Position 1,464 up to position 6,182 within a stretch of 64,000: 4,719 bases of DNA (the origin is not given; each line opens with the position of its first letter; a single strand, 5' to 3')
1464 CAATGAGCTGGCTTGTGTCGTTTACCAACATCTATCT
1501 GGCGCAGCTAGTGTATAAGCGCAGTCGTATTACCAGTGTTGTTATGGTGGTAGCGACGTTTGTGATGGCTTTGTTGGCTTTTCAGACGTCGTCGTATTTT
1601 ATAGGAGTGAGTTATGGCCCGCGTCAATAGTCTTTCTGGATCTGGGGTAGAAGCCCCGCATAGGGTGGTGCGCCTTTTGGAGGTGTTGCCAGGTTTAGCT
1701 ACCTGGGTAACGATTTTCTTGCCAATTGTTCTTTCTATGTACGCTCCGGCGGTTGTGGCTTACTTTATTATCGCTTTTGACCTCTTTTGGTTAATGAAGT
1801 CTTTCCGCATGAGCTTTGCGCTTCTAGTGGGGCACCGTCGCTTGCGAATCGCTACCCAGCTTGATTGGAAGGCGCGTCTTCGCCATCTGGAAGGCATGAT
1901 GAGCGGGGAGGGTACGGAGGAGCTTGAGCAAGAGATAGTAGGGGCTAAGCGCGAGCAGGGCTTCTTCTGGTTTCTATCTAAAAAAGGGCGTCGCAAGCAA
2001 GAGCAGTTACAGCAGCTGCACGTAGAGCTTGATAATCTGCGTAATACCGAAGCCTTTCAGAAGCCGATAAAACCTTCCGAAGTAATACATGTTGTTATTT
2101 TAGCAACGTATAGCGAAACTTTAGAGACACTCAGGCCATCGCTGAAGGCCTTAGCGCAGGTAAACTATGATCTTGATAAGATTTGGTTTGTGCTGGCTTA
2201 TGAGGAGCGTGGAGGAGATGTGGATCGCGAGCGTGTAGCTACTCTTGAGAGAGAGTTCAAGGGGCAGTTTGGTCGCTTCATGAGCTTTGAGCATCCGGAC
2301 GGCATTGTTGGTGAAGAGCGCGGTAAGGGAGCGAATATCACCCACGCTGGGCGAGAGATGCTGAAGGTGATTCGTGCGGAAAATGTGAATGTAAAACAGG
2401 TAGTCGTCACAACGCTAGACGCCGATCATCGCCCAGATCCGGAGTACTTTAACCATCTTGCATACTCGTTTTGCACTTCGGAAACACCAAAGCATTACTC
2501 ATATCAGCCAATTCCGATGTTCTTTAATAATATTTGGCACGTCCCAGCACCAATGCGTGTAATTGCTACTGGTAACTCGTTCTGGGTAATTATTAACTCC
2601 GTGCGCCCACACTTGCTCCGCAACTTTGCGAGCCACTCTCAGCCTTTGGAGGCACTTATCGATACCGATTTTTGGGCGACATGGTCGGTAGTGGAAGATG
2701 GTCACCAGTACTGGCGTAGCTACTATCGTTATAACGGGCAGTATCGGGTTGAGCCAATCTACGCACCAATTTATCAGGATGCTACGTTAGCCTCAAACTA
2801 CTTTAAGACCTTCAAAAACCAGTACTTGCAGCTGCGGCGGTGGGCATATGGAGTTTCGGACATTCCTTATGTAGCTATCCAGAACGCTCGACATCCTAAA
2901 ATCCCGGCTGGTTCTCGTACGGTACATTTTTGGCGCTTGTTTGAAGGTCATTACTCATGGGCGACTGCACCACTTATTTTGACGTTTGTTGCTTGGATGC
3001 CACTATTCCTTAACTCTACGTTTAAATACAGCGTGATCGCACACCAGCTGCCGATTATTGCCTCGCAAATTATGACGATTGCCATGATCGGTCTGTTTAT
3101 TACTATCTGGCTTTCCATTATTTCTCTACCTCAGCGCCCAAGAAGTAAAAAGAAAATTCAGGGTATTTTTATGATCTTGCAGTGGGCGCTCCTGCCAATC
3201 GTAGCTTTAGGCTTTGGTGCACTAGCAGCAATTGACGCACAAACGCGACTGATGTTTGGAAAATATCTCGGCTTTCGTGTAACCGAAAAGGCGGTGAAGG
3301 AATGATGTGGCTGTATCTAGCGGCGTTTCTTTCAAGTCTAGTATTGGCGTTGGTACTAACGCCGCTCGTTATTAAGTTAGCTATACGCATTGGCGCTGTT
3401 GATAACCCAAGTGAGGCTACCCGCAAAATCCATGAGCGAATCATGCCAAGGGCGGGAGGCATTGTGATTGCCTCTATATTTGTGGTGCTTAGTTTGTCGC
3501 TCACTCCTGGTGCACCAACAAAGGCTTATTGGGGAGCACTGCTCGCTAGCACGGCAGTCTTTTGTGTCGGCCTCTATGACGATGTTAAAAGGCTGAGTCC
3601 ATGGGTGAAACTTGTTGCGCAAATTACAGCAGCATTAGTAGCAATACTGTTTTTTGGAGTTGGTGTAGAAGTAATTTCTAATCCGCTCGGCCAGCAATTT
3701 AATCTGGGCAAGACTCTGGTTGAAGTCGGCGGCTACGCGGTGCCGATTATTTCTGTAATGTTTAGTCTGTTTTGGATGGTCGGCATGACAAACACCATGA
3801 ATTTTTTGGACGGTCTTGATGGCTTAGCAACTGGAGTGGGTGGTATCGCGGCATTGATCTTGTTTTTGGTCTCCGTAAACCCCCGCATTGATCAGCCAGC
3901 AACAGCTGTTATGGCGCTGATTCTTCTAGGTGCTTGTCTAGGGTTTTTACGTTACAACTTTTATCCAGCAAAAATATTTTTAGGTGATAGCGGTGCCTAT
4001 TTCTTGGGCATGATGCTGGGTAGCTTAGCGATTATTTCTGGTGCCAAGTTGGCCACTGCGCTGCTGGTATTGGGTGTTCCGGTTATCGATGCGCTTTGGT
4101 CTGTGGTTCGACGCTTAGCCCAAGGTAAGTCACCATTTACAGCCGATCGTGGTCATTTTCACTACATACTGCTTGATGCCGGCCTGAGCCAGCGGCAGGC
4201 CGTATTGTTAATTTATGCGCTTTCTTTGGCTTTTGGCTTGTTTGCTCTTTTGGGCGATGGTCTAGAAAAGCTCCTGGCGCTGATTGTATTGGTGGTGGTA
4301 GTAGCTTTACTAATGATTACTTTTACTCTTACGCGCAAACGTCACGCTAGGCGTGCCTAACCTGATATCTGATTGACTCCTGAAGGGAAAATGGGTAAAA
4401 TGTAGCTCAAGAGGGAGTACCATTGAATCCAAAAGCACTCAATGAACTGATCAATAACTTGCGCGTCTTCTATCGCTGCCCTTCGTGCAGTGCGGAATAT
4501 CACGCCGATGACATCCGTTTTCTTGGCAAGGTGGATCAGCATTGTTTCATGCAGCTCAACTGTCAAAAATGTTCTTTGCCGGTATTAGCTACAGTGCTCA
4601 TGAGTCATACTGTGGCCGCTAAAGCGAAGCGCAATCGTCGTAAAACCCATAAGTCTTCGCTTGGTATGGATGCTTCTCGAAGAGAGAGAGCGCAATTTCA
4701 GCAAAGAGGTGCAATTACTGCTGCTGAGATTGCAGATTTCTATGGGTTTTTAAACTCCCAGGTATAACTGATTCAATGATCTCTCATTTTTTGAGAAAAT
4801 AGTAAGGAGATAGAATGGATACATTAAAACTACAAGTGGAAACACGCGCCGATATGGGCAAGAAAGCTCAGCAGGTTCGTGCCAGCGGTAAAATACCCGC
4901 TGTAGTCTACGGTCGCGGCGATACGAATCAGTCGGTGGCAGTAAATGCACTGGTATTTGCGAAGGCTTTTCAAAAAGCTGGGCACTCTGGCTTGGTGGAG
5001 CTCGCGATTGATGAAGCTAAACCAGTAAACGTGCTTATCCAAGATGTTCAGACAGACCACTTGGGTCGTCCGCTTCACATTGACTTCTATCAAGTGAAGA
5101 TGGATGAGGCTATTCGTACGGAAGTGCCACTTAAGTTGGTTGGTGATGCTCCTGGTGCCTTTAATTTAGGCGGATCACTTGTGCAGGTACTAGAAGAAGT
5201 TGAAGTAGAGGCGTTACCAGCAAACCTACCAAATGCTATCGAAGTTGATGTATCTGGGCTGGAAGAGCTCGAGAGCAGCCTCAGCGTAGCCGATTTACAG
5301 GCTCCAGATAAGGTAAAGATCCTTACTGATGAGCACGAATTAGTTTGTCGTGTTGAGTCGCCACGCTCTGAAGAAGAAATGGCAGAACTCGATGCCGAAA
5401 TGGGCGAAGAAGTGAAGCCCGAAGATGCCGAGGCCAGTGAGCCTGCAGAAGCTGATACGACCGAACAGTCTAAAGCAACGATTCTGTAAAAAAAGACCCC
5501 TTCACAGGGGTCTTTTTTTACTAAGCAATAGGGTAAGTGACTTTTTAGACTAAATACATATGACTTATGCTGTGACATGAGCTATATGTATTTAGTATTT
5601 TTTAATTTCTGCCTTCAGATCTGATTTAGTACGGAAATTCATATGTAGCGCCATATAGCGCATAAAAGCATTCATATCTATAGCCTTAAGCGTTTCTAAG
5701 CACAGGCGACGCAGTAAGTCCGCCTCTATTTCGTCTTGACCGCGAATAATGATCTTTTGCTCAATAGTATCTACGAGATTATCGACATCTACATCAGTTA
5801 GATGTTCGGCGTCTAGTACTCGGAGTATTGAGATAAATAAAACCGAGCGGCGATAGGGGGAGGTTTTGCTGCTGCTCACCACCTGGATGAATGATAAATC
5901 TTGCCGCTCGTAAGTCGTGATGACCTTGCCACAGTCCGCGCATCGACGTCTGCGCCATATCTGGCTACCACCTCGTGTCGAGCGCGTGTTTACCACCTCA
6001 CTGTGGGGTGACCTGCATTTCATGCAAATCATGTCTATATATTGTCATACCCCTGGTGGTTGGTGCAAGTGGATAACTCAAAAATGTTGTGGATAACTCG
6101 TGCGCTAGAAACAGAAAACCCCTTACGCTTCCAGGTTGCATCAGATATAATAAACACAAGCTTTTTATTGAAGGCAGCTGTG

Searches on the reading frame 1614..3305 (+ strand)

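Call 54: search_protein_families(library=pfam, proteins=[window:1614-3305:+], max_evalue=0.001)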
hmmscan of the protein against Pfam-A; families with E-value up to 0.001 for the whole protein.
window:1614-3305:+ (563 aa): 1 family
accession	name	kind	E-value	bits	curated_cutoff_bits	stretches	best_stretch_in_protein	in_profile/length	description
PF13632.12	Glyco_trans_2_3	-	2.2e-05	24.8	27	1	265-481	2-183/198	Glycosyl transferase family group 2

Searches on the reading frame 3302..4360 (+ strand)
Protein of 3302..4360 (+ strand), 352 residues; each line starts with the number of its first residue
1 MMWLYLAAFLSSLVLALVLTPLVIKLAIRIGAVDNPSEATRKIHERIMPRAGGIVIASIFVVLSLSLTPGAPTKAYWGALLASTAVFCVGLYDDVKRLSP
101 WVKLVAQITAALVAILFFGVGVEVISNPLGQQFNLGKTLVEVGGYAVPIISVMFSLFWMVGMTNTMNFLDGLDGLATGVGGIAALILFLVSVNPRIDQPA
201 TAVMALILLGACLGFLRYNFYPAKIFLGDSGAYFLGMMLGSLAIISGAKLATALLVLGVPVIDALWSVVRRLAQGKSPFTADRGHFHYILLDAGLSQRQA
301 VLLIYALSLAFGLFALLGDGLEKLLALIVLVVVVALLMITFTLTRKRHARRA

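Call 54: search_protein_families(library=pfam, proteins=[window:3302-4360:+], max_evalue=0.001)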
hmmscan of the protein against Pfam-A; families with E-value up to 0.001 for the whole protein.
window:3302-4360:+ (352 aa): 1 family
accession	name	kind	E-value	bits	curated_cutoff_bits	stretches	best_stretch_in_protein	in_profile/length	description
PF00953.26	Glycos_transf_4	-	1.6e-41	142.4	27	1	77-246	2-159/160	Glycosyl transferase family 4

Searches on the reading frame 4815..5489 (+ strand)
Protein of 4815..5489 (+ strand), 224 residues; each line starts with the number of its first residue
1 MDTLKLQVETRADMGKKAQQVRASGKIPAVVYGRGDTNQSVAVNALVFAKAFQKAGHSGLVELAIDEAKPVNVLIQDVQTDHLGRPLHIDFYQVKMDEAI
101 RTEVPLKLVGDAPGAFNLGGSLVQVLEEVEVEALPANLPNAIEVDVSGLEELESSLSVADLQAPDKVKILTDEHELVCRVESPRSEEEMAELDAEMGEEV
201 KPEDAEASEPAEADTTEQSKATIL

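Call 54: search_protein_families(library=pfam, proteins=[window:4815-5489:+], max_evalue=0.001)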
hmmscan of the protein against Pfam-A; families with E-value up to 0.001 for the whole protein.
window:4815-5489:+ (224 aa): 2 families
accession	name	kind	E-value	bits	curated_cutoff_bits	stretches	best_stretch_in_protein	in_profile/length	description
PF14693.11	Ribosomal_TL5_C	-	4.1e-23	82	27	1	100-184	2-84/84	Ribosomal protein TL5, C-terminal domain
PF01386.24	Ribosomal_L25p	-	1.3e-18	67.7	23.6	1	6-91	1-82/82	Ribosomal L25p family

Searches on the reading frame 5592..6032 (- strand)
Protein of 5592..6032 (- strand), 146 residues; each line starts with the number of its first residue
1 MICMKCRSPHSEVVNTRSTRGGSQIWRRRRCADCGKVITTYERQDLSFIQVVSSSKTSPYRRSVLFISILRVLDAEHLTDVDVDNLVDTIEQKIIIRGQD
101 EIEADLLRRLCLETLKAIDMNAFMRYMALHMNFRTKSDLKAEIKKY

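Call 54: search_protein_families(library=pfam, proteins=[window:5592-6032:-], max_evalue=0.001)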
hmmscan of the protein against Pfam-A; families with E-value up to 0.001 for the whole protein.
window:5592-6032:- (146 aa): 2 families
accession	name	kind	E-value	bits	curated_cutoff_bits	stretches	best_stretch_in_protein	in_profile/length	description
PF22811.2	Zn_ribbon_NrdR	-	1.9e-13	50.5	27.2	1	1-42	1-42/42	Transcriptional repressor NrdR-like, N-terminal domain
PF03477.21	ATP-cone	-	5.9e-06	27.2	25.8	1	56-135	9-87/88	ATP cone domain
